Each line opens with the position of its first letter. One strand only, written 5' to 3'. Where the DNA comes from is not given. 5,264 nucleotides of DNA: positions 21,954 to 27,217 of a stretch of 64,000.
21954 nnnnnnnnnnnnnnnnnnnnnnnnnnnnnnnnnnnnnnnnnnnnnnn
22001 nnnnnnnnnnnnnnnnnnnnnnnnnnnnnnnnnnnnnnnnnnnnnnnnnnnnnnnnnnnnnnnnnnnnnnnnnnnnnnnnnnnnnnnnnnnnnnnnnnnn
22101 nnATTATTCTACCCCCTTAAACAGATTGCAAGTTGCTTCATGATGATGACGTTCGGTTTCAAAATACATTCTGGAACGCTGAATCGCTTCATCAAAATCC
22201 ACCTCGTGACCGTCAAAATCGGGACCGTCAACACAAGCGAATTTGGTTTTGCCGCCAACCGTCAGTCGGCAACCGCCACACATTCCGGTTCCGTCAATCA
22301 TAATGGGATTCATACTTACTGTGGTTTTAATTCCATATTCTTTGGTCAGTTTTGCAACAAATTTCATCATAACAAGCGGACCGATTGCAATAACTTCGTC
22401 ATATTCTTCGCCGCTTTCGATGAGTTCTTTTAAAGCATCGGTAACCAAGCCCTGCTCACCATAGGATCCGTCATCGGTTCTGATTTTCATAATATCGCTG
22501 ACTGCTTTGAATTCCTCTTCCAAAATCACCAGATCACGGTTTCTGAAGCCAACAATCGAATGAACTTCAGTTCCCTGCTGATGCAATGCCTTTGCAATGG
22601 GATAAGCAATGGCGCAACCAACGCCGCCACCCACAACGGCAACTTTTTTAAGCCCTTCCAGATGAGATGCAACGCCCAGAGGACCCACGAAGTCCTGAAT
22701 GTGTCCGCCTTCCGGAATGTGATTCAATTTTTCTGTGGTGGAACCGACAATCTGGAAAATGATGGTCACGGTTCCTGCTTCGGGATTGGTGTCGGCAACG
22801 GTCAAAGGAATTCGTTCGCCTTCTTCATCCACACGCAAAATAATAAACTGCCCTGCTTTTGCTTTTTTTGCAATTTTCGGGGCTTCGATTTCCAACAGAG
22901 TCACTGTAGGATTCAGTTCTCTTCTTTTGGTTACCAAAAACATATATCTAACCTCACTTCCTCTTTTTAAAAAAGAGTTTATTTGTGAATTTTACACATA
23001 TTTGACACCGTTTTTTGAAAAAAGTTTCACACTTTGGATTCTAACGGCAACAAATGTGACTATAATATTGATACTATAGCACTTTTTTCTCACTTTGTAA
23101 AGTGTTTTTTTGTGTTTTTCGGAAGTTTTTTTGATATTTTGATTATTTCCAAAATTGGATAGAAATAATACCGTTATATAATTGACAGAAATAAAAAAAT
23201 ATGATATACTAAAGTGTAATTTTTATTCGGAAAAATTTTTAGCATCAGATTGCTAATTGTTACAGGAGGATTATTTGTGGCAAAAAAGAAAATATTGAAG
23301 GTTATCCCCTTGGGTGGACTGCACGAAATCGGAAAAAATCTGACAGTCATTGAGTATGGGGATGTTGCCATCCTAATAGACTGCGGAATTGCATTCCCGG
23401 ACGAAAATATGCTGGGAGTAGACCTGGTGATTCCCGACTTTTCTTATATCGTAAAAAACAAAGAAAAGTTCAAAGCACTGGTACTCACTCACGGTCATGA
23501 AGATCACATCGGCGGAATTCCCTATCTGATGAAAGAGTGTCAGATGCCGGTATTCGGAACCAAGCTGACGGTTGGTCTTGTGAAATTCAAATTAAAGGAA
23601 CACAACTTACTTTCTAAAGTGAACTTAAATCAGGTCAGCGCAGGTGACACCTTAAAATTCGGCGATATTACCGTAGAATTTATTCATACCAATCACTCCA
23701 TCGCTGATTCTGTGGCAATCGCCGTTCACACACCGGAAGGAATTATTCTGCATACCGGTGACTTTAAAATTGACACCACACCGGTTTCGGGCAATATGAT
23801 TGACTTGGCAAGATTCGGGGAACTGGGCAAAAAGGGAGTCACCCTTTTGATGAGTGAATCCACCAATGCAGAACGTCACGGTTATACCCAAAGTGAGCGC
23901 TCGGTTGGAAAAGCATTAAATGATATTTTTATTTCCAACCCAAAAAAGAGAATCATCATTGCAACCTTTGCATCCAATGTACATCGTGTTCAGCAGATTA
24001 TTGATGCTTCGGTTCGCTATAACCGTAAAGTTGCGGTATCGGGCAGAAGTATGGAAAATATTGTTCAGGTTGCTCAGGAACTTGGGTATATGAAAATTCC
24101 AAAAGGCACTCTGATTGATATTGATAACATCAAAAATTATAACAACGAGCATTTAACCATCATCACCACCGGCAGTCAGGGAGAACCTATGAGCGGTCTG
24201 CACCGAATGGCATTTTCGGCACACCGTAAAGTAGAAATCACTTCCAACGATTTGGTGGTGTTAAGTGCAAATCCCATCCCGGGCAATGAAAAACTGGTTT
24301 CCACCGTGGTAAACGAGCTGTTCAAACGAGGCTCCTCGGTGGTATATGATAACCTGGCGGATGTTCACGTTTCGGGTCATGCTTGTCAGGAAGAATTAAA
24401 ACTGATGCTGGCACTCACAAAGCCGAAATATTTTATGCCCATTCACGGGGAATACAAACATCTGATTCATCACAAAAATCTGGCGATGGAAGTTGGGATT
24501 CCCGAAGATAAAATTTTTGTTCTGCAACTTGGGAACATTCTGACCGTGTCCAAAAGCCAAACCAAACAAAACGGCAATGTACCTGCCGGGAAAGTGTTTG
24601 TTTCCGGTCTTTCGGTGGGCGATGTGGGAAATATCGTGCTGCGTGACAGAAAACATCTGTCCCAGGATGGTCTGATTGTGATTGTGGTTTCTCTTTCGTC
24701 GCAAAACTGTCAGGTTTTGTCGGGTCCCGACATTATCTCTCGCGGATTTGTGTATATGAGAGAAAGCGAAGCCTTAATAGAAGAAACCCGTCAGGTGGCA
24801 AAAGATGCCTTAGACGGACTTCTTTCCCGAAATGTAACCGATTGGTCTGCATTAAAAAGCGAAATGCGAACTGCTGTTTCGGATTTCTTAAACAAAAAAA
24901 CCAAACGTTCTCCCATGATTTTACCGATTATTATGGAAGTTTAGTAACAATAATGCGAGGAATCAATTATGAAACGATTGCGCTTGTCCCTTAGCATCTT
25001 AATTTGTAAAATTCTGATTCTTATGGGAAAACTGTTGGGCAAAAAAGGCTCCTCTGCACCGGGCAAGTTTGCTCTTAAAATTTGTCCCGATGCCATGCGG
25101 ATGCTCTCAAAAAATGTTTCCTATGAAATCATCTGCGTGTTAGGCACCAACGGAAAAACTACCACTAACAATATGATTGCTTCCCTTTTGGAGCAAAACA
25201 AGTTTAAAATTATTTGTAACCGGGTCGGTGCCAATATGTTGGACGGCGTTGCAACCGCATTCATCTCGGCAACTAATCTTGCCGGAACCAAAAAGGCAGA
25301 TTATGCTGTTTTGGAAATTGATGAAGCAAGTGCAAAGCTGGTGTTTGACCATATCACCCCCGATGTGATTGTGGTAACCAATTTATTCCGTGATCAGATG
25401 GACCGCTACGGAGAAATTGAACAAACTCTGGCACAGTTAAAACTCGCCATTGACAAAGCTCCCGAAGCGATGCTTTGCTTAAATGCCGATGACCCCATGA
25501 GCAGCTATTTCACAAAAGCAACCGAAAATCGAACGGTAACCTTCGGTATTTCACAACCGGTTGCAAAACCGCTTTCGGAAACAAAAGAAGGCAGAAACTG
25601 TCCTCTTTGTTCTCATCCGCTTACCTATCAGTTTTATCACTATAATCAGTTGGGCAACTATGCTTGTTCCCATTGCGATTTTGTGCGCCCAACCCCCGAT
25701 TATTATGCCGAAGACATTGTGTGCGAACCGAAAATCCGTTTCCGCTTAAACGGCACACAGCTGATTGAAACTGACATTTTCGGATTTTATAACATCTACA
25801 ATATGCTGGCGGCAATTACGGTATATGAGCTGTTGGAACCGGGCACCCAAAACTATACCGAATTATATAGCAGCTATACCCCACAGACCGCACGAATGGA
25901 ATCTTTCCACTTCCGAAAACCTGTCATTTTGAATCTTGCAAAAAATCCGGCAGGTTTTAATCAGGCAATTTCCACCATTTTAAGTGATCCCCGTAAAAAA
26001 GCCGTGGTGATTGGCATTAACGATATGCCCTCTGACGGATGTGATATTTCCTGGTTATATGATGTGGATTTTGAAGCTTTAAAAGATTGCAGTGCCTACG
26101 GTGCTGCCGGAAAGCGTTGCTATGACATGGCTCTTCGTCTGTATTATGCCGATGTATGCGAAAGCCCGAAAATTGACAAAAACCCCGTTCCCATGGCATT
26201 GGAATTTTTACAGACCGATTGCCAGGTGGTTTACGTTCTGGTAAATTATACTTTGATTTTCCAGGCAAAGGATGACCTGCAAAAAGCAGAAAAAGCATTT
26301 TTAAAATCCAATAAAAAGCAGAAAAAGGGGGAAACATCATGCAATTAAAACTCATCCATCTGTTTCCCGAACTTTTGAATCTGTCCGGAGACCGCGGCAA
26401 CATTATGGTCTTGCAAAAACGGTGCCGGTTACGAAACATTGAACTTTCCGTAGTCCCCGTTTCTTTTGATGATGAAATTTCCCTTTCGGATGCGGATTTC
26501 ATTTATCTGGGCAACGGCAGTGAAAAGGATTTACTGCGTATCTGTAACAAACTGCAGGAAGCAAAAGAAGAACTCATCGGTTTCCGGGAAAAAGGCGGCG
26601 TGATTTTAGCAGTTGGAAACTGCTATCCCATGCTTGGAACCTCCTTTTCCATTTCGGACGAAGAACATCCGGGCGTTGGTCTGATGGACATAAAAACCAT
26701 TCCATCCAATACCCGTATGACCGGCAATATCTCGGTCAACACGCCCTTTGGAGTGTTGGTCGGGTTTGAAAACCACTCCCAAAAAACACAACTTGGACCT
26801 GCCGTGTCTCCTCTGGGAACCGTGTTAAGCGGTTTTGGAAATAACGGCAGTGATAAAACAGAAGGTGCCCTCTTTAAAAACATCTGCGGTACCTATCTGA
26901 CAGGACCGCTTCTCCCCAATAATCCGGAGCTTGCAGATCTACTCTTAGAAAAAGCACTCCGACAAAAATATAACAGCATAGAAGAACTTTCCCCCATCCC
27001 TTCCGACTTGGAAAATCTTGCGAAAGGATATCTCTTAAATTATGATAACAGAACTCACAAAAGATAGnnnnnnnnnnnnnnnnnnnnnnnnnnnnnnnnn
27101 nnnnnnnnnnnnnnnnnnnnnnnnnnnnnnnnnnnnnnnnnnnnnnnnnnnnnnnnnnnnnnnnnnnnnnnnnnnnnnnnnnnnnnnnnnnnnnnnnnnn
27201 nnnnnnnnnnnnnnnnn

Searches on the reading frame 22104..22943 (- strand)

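Call 6: search_protein_families(library=pfam, proteins=[window:22104-22943:-], max_evalue=0.001)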
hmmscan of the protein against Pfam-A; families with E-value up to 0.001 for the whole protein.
window:22104-22943:- (279 aa): 2 families
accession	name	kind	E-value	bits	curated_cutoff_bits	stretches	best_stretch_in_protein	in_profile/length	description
PF10418.14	DHODB_Fe-S_bind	-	3.7e-13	49.4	23.9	1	212-249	1-41/41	Iron-sulfur cluster binding domain of dihydroorotate dehydrogenase B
PF00175.26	NAD_binding_1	-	3.9e-06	27.9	22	1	104-197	2-108/109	Oxidoreductase NAD-binding domain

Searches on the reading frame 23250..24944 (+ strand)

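Call 6: search_protein_families(library=pfam, proteins=[window:23250-24944:+], max_evalue=0.001)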
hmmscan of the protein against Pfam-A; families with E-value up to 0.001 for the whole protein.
window:23250-24944:+ (564 aa): 5 families
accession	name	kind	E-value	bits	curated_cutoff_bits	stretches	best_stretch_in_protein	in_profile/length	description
PF22505.1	RNase_J_b_CASP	-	7.3e-53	178.1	27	1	232-357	1-126/126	Ribonuclease J, beta-CASP domain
PF17770.6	RNase_J_C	-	2.8e-35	121.8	23.8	1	463-564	1-102/102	Ribonuclease J C-terminal domain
PF00753.33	Lactamase_B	-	2.5e-13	50.8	22.7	1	30-172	7-150/196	Metallo-beta-lactamase superfamily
PF07521.17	RMMBL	-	1.7e-11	44.4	21.6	1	370-417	9-58/63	Zn-dependent metallo-hydrolase RNA specificity domain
PF12706.13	Lactamase_B_2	-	8.3e-10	39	27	1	41-173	3-144/200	Beta-lactamase superfamily domain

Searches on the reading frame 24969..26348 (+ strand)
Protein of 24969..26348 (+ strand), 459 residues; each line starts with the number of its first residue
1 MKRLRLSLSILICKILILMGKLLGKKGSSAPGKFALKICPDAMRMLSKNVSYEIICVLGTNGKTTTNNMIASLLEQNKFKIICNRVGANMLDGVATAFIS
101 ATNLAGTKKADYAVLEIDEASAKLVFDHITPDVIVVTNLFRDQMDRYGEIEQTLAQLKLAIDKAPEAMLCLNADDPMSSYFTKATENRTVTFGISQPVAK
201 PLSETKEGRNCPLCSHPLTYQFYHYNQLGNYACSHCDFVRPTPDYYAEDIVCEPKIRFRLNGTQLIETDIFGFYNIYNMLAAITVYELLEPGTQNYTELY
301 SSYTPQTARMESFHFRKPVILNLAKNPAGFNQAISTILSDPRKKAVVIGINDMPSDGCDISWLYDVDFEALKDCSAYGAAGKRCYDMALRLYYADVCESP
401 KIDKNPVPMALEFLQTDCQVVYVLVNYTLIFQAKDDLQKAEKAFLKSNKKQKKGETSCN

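Call 6: search_protein_families(library=pfam, proteins=[window:24969-26348:+], max_evalue=0.001)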
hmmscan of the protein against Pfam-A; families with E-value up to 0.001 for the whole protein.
window:24969-26348:+ (459 aa): 2 families
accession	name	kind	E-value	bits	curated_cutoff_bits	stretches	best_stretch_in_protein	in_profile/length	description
PF08353.15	MurT_C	-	5.9e-29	100.7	25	1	323-428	1-108/110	MurT ligase C-terminal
PF08245.18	Mur_ligase_M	-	7.8e-21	75.4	24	1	59-218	3-175/200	Mur ligase middle domain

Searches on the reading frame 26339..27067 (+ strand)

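Call 6: search_protein_families(library=pfam, proteins=[window:26339-27067:+], max_evalue=0.001)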
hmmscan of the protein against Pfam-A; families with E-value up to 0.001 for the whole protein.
window:26339-27067:+ (242 aa): 1 family
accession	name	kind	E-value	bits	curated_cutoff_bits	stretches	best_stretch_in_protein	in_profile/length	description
PF07685.20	GATase_3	-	3.2e-20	73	27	1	21-195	15-195/196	CobB/CobQ-like glutamine amidotransferase domain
